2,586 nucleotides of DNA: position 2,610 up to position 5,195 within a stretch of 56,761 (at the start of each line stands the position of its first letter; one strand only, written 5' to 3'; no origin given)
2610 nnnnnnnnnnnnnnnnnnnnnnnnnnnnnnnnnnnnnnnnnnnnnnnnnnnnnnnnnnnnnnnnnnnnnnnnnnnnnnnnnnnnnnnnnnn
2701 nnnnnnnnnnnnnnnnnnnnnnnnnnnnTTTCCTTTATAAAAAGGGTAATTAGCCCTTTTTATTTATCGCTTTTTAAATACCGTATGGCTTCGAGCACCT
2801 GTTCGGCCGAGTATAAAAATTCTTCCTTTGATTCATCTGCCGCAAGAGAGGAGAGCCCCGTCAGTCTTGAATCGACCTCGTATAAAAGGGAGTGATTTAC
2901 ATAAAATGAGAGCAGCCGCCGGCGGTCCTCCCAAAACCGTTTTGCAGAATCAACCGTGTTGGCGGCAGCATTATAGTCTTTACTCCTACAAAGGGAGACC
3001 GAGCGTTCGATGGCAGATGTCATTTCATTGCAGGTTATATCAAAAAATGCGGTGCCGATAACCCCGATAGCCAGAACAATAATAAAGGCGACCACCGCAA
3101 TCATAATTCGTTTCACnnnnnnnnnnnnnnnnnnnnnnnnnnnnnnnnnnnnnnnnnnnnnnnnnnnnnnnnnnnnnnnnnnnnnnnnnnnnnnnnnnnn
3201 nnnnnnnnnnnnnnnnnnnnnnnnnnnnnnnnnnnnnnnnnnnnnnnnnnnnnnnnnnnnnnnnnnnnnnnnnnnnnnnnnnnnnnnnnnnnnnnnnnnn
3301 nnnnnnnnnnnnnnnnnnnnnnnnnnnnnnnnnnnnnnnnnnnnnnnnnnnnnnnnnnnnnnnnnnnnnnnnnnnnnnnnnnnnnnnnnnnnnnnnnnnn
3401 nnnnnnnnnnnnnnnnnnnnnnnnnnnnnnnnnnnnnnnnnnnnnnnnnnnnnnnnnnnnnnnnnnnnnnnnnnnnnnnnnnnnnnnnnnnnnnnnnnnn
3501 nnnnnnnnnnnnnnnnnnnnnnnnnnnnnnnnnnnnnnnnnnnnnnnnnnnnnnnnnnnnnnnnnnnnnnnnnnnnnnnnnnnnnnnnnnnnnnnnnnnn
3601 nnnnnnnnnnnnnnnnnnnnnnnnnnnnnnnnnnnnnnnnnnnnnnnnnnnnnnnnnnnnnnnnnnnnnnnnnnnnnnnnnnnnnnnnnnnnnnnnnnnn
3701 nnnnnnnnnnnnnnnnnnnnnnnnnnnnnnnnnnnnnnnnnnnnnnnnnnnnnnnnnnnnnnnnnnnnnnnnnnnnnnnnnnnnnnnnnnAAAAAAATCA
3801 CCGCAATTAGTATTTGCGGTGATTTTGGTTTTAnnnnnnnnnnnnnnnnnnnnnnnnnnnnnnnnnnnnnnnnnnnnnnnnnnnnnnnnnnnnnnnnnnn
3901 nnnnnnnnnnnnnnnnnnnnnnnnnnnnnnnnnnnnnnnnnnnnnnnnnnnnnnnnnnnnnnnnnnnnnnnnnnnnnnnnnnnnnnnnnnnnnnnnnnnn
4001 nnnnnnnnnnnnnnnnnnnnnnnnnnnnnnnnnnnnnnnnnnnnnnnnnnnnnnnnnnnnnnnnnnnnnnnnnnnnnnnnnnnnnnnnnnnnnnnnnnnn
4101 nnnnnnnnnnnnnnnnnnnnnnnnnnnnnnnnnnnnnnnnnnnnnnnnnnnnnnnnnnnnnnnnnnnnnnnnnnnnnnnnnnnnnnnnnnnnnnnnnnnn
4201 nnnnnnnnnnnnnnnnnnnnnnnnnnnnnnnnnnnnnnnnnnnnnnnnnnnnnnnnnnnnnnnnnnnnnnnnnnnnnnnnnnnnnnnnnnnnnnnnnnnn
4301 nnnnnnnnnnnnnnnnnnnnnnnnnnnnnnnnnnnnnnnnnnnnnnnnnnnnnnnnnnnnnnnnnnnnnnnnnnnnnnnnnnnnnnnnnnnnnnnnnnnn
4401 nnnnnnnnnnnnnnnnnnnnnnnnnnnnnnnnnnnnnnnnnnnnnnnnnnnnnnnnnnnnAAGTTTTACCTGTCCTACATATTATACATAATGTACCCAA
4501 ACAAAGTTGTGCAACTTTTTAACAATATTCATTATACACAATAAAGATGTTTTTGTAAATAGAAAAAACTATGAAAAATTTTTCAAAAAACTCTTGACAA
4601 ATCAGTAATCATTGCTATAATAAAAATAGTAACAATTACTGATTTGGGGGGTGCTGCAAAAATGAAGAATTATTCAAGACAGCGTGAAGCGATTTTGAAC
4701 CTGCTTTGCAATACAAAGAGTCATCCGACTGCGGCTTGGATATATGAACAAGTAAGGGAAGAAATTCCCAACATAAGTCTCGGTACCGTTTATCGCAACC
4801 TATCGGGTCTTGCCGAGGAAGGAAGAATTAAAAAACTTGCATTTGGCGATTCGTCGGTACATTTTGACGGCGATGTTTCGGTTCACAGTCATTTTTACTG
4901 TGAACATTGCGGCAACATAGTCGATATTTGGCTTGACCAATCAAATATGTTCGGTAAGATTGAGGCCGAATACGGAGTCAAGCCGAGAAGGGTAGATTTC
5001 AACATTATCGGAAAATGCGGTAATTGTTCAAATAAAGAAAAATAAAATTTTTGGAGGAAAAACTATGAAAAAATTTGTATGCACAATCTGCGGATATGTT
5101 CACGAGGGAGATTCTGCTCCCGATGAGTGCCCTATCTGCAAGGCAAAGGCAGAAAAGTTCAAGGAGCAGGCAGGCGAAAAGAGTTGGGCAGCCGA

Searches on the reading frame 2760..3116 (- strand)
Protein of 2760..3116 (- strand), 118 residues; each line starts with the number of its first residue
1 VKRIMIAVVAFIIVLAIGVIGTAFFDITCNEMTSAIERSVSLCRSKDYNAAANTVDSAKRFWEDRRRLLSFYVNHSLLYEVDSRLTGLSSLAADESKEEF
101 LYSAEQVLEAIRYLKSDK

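Call 24: search_protein_families(library=pfam, proteins=[window:2760-3116:-], max_evalue=0.001)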
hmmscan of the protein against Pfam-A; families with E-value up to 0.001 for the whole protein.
window:2760-3116:- (118 aa): 1 family
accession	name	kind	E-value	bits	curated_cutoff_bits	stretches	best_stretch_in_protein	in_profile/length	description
PF14276.11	DUF4363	-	9.5e-14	51.7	27.5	1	25-115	7-97/107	Domain of unknown function (DUF4363)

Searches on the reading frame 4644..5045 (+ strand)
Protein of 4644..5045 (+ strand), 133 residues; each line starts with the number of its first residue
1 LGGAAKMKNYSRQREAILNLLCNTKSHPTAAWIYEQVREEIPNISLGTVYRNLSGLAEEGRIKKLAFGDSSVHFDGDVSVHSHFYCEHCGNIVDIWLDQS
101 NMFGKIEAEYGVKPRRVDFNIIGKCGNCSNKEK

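Call 89: search_protein_families(library=ncbifam, proteins=[window:4644-5045:+], max_evalue=0.01)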
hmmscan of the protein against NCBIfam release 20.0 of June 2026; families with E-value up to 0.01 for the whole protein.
window:4644-5045:+ (133 aa): 10 families
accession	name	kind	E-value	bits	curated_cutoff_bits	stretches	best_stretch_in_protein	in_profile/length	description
NF047406.1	TransRegPerRTherm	equivalog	6.7e-31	107.2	200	1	7-131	3-128/130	manganese-dependent transcriptional regulator PerR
NF052545.1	TransRegPerRClab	equivalog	2.7e-25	89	180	1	10-131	15-137/138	transcriptional regulator PerR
NF051892.1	TransRegFurBacil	equivalog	9.8e-17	61.4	220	1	11-132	20-147/149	ferric iron uptake transcriptional regulator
NF045678.1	TransRegIrrA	equivalog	8e-15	54.9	150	1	11-118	21-129/138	iron response transcriptional regulator IrrA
NF045677.1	FeRespRegIrr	equivalog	9.3e-15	54.9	170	1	11-118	12-120/127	Fur family transcriptional regulator Irr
NF047462.1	FUR_perox_PerRA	exception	4e-14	53.3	200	1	10-100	19-109/142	peroxide-responsive transcriptional repressor PerRA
NF051891.1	TransRegFurHelico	equivalog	7.5e-12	45.4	200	1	8-130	24-147/148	ferric iron uptake transcriptional regulator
NF047461.1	FUR_perox_PerRB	exception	1.2e-07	31.8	250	1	13-113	31-132/143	peroxide-responsive transcriptional repressor PerRB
NF006999.0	PRK09462.1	equivalog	3.3e-07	30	146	1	14-131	19-141/148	ferric iron uptake transcriptional regulator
NF008646.0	PRK11639.1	equivalog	3.5e-07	30.1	167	1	11-130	25-148/171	zinc uptake transcriptional repressor Zur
